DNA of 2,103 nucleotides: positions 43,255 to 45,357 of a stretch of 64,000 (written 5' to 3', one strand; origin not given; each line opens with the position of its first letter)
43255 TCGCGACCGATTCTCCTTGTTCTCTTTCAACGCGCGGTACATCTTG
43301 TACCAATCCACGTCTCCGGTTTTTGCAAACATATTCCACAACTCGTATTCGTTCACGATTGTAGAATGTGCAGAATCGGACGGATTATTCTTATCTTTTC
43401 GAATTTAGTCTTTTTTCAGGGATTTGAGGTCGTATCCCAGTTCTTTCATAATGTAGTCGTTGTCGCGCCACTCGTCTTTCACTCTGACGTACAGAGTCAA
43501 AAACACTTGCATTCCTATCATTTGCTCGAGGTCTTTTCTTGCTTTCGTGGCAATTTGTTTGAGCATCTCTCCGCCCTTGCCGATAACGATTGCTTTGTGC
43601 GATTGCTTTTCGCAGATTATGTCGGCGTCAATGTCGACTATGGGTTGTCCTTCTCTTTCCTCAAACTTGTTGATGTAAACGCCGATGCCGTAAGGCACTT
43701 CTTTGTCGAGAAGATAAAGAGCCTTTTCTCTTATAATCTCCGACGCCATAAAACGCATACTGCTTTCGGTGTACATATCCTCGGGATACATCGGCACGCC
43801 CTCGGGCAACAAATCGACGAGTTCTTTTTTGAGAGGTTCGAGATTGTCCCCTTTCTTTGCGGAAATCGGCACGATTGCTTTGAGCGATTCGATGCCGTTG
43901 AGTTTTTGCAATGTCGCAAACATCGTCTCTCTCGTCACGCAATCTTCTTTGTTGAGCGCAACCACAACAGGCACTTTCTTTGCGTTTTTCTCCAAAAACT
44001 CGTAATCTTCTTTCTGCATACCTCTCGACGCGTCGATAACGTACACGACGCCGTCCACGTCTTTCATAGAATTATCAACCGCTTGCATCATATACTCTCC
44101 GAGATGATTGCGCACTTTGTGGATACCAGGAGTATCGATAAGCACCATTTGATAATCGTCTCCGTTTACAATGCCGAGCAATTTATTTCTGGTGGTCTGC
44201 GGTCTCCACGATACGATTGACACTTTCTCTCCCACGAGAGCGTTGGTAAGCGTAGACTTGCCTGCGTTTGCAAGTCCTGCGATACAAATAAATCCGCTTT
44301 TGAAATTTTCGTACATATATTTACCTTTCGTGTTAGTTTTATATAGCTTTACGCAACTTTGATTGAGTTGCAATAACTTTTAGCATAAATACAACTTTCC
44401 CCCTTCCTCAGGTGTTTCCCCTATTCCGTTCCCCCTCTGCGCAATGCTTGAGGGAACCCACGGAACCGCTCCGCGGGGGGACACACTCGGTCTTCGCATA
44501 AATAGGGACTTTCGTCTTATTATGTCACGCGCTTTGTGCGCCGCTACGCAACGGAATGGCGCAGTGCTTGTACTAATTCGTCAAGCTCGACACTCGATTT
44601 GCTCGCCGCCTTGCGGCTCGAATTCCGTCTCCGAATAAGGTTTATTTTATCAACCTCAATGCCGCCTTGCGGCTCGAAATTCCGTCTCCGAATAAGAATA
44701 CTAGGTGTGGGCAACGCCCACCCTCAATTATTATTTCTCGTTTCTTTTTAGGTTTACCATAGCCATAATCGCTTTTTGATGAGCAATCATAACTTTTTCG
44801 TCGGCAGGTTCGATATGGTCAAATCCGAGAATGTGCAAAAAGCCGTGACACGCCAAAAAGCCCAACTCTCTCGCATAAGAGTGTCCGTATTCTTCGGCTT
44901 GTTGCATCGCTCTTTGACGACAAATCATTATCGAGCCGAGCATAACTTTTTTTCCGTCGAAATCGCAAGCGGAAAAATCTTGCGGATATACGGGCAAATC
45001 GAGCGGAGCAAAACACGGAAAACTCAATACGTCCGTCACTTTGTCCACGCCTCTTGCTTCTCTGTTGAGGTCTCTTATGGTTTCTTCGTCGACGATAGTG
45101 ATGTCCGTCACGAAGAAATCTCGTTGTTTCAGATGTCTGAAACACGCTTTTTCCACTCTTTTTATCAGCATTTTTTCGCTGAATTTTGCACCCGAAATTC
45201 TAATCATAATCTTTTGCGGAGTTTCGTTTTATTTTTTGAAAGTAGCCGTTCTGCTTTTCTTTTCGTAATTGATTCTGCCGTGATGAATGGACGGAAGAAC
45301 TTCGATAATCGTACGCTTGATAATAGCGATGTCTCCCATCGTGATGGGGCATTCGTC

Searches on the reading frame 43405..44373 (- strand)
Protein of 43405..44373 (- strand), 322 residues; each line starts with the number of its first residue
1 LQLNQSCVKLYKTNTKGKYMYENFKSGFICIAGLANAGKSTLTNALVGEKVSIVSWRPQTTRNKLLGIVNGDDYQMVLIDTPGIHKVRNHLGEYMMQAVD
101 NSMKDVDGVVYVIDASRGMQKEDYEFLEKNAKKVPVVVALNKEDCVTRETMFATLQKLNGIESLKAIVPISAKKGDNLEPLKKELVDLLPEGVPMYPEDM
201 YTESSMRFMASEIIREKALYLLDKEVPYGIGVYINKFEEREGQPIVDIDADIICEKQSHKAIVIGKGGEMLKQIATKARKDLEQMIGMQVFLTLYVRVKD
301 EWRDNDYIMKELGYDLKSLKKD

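Call 10: search_protein_families(library=ncbifam, proteins=[window:43405-44373:-])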
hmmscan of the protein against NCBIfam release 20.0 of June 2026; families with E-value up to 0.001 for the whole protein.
window:43405-44373:- (322 aa): 29 families (the best 25 are shown)
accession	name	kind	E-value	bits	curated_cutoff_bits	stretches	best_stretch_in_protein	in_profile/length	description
NF000908.1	PRK00089.1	equivalog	5.8e-103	344.2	237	1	24-314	1-291/291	GTPase Era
TIGR00436.1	era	equivalog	3.6e-76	256.1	116.25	1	27-297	1-270/270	GTPase Era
TIGR00231.1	small_GTP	domain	4.7e-29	101.3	42.5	1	27-181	4-158/164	GTP-binding protein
TIGR03594.1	GTPase_EngA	equivalog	3.6e-28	98.7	306.7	1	29-192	3-163/432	ribosome biogenesis GTPase Der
TIGR03918.1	GTP_HydF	equivalog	2e-22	79.6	325.55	1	29-192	10-170/392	[FeFe] hydrogenase H-cluster maturation GTPase HydF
TIGR00450.1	mnmE_trmE_thdF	equivalog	3e-21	76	252.6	1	18-153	200-336/446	tRNA uridine-5-carboxymethylaminomethyl(34) synthesis GTPase MnmE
NF003661.0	PRK05291.1-3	equivalog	4.4e-19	69.1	380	1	19-193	208-374/448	tRNA uridine-5-carboxymethylaminomethyl(34) synthesis GTPase MnmE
NF007071.0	PRK09518.1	equivalog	1.5e-15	56.8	953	1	17-190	262-432/706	bifunctional cytidylate kinase/GTPase Der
NF002828.0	PRK03003.1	equivalog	1.7e-15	56.6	631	1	22-192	36-203/477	ribosome biogenesis GTPase Der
TIGR03598.1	GTPase_YsxC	equivalog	1.8e-15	57.1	124.45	1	23-185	15-185/186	ribosome biogenesis GTP-binding protein YihA/YsxC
TIGR03596.1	GTPase_YlqF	equivalog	3.8e-15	56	208.2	2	16-84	110-173/276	ribosome biogenesis GTPase YlqF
TIGR00437.1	feoB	equivalog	3.2e-14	52.6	315.65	1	33-201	1-153/594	ferrous iron transport protein B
NF008956.1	PRK12299.1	equivalog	2.6e-12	46.4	300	1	30-189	162-325/327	GTPase ObgE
TIGR03156.1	GTP_HflX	equivalog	8.7e-12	44.6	216.75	1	10-186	173-348/351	GTPase HflX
TIGR02729.1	Obg_CgtA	equivalog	6.1e-11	41.9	280.25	1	29-188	160-327/329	Obg family GTPase CgtA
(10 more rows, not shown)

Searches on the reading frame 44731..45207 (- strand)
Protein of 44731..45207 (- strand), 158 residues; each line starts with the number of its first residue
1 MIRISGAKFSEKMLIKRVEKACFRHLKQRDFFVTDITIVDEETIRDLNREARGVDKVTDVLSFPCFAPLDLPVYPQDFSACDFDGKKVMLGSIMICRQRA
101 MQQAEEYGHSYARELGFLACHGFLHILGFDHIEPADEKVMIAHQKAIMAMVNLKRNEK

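Call 10: search_protein_families(library=ncbifam, proteins=[window:44731-45207:-])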
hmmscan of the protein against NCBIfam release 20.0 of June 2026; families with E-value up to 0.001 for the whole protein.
window:44731-45207:- (158 aa): 2 families
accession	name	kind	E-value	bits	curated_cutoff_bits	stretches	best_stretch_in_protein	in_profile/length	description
TIGR00043.2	TIGR00043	equivalog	1.5e-37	128.5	45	1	12-154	12-145/146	rRNA maturation RNase YbeY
NF010570.0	PRK13963.1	equivalog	2.3e-08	33.7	274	1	36-149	154-252/261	rRNA maturation RNase YbeY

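Call 12: find_encoding_contigs(protein=window:44731-45207:-, flank=10000, max_places=6)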
Protein window:44731-45207:- (158 aa): 8 contigs read that carry it; 5 places shown.
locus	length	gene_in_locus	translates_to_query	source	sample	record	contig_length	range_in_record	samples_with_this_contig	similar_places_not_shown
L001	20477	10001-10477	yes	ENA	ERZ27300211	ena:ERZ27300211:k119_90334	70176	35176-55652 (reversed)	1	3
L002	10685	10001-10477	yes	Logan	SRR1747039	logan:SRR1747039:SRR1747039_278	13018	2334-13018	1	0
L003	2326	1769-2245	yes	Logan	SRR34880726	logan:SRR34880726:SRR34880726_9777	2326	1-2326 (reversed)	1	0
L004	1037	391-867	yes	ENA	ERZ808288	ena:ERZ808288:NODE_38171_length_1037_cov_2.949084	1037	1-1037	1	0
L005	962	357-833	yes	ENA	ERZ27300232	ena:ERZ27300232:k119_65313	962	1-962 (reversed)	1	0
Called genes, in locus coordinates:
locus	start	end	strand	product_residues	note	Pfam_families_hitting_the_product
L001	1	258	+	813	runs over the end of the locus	PF00521:DNA_topoisoIV, PF03989:DNA_gyraseA_C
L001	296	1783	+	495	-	PF08903:DUF1846, PF20921:DUF1846_C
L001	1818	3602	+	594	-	PF08439:Peptidase_M3_N, PF01432:Peptidase_M3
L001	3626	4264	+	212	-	-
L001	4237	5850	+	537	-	PF00772:DnaB, PF03796:DnaB_C, PF06745:ATPase (faint), PF13481:AAA_25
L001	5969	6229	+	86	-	PF07873:YabP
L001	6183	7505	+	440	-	PF06898:YqfD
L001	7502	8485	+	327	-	PF02562:PhoH, PF13604:AAA_30, PF13245:AAA_19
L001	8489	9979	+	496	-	PF07698:7TM-7TMR_HD (weak), PF01966:HD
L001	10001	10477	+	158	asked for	PF02130:YbeY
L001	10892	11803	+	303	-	PF00009:GTP_EFTU, PF00025:Arf, PF01926:MMR_HSR1, PF02421:FeoB_N, PF03193:RsgA_GTPase (faint), PF09439:SRPRB, PF00350:Dynamin_N (weak), PF07650:KH_2, +1 more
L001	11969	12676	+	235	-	PF11967:RecO_N, PF02565:RecO_C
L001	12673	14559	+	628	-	-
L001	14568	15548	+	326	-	PF01300:Sua5_yciO_yrdC, PF03481:Sua5_C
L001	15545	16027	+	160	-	PF01451:LMWPc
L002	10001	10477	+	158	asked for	PF02130:YbeY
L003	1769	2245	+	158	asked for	PF02130:YbeY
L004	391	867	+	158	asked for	PF02130:YbeY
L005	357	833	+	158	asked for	PF02130:YbeY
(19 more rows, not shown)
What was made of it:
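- Other assemblies break exactly at the element downstream of ybeY (call 12).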
